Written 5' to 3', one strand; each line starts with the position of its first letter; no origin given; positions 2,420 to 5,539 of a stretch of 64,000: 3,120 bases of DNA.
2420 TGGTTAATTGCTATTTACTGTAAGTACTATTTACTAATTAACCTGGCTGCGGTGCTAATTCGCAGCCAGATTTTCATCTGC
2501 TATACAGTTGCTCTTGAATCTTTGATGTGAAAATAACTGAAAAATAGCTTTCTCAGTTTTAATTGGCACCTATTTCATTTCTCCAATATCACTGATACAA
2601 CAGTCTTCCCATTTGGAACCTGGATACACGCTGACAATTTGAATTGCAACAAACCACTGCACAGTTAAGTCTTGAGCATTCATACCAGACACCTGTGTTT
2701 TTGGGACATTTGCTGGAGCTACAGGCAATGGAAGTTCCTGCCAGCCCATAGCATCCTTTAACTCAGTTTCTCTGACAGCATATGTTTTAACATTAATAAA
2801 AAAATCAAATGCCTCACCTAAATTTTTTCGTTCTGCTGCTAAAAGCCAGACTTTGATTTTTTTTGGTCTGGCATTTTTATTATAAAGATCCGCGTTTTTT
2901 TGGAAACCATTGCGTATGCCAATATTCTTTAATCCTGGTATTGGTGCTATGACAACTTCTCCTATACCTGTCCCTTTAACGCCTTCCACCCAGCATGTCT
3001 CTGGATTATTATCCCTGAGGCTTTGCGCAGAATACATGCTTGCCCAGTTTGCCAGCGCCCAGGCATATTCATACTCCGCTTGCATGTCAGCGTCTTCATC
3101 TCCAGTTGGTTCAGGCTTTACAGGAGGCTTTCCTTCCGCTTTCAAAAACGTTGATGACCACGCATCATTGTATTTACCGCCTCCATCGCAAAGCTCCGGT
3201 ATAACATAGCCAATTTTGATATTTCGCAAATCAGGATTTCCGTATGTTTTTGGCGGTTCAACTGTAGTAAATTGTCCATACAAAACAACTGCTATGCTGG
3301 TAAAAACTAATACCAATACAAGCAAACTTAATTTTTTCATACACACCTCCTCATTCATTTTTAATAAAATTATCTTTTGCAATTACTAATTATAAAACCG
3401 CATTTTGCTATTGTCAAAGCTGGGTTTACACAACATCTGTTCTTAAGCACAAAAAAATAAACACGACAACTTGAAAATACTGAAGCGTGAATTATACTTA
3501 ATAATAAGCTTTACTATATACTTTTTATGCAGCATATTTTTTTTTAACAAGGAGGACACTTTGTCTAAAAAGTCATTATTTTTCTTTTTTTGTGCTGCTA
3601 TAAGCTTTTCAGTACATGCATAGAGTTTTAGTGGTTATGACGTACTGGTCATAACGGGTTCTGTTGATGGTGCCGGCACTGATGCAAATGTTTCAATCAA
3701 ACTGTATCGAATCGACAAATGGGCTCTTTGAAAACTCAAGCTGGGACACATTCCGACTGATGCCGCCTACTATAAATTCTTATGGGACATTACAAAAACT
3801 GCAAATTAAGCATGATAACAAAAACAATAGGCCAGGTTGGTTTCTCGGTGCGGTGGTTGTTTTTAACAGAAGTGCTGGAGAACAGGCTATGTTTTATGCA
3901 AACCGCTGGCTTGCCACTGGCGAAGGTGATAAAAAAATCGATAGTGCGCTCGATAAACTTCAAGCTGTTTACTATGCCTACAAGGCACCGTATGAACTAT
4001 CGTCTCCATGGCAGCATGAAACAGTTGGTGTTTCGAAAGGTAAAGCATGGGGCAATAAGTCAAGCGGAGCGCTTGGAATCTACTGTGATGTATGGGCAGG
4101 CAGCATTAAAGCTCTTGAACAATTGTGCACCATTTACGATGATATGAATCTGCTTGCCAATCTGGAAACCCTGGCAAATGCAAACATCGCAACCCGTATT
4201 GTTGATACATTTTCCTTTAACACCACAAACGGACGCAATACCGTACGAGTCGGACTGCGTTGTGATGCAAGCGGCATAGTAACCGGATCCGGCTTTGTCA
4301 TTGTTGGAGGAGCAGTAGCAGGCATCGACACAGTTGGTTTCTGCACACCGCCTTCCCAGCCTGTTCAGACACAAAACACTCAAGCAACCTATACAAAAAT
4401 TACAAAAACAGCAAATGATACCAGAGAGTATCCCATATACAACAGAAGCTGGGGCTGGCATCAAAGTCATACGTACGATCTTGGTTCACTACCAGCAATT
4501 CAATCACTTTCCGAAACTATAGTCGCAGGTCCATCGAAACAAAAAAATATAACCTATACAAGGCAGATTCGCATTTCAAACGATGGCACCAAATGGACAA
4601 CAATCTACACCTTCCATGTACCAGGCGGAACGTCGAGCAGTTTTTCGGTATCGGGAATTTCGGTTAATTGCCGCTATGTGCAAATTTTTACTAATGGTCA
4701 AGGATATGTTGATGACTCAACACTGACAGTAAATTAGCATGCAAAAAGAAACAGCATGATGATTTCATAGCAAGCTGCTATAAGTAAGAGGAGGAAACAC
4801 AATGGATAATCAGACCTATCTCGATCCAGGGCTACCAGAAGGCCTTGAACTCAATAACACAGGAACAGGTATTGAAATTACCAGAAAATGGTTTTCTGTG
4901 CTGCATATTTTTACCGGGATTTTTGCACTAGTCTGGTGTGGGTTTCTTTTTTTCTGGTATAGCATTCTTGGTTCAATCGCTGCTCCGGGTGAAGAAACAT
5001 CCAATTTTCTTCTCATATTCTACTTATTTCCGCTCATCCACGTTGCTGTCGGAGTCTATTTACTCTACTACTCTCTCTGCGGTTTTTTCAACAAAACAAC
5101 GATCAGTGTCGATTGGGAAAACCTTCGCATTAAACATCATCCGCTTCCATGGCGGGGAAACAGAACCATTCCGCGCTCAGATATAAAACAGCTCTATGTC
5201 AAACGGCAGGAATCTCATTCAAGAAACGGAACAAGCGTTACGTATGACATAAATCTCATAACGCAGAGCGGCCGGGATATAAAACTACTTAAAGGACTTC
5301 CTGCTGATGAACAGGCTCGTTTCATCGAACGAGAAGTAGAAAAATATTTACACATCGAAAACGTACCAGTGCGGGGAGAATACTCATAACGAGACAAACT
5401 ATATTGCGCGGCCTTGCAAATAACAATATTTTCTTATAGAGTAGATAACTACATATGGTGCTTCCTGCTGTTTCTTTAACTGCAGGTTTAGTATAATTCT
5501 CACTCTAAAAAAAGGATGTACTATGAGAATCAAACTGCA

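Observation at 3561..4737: Secreted PLAT/LH2-domain gene carrying two lesions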

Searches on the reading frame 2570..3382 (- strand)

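Call 4: search_protein_families(library=pfam, max_evalue=1, proteins=[window:2570-3382:-])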
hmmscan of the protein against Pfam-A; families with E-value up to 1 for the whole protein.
window:2570-3382:- (270 aa): 2 families
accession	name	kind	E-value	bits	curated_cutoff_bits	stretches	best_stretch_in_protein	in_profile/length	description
PF25302.1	NADase_transloc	-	4.8e-16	59.7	27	1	115-266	22-143/146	NAD glycohydrolase translocation F5/8 type C domain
PF00003.28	7tm_3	-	0.14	12.3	33.5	1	13-65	111-158/251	7 transmembrane sweet-taste receptor of 3 GCPR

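Call 5: search_protein_families(library=ncbifam, max_evalue=1, proteins=[window:2570-3382:-])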
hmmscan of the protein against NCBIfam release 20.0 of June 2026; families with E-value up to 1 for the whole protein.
window:2570-3382:- (270 aa): 1 family
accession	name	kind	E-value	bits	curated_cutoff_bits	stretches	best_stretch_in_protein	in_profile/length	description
NF047619.1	NADase_discoid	domain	2.8e-26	92.1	38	1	115-266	11-129/130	NADase-type glycan-binding domain-containing protein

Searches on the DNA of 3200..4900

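Call 58: search_rna_families(source=window, start=3200, end=4900, threshold=evalue, max_evalue=0.1)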
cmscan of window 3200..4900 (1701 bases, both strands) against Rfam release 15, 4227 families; matches with E-value up to 0.1: 0.
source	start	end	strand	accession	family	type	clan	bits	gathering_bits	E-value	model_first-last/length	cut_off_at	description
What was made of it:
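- Tried and rejected: Rfam found no RNA family in 3200-4900 (call 58).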

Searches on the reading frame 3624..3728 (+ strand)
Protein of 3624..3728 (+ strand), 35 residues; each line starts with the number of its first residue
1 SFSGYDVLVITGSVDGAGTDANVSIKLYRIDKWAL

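Call 4: search_protein_families(library=pfam, max_evalue=1, proteins=[window:3624-3728:+])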
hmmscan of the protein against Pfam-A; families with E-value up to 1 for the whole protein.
seq(35 aa): 2 families
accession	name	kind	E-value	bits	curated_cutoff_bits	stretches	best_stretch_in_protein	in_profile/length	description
PF01477.28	PLAT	-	0.0011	20.1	23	1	5-29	1-25/117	PLAT/LH2 domain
PF19987.4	DUF6423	-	0.06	13.5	29.7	1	7-34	11-38/161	Family of unknown function (DUF6423)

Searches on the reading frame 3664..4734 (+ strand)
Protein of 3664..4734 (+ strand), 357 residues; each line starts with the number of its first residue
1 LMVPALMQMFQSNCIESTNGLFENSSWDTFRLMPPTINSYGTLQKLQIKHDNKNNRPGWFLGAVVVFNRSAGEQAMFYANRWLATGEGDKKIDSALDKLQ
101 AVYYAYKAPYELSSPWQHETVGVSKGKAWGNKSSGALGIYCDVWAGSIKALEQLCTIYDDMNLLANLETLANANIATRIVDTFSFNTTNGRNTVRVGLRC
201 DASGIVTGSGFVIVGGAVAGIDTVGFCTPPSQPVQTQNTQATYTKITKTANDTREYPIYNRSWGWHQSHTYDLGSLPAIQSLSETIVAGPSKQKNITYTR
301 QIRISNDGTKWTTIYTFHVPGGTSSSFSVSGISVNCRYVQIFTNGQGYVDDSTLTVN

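Call 4: search_protein_families(library=pfam, max_evalue=1, proteins=[window:3664-4734:+])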
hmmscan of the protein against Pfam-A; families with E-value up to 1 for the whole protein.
seq(357 aa): 3 families
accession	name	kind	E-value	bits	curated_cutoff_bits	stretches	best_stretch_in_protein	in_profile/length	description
PF01477.28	PLAT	-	5.3e-05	24.4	23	1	36-85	56-106/117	PLAT/LH2 domain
PF22633.2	F5_F8_type_C_2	-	0.00083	20.4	27.8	1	267-341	20-91/91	NedA-like, galactose-binding domain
PF00754.31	F5_F8_type_C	-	0.0095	16.5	28.2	1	294-344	60-113/127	F5/8 type C domain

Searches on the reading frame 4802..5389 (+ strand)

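Call 4: search_protein_families(library=pfam, max_evalue=1, proteins=[window:4802-5389:+])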
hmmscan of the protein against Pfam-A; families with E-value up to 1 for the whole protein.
window:4802-5389:+ (195 aa): 1 family
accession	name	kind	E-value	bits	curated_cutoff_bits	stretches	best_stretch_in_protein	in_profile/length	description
PF01127.27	Sdh_cyt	-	0.035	14.6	25.8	1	30-91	21-94/122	Succinate dehydrogenase/Fumarate reductase transmembrane subunit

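Call 5: search_protein_families(library=ncbifam, max_evalue=1, proteins=[window:4802-5389:+])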
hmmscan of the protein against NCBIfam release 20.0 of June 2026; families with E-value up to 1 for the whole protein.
window:4802-5389:+ (195 aa): 2 families
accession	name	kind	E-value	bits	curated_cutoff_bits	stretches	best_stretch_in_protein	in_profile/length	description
NF047767.1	LBF_2804_fam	subfamily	0.11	11.7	80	1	23-90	29-97/352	LBF_2804 family protein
NF037998.2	RND_1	equivalog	0.39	8.3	400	1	24-85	437-497/1237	protein translocase SecDF, variant type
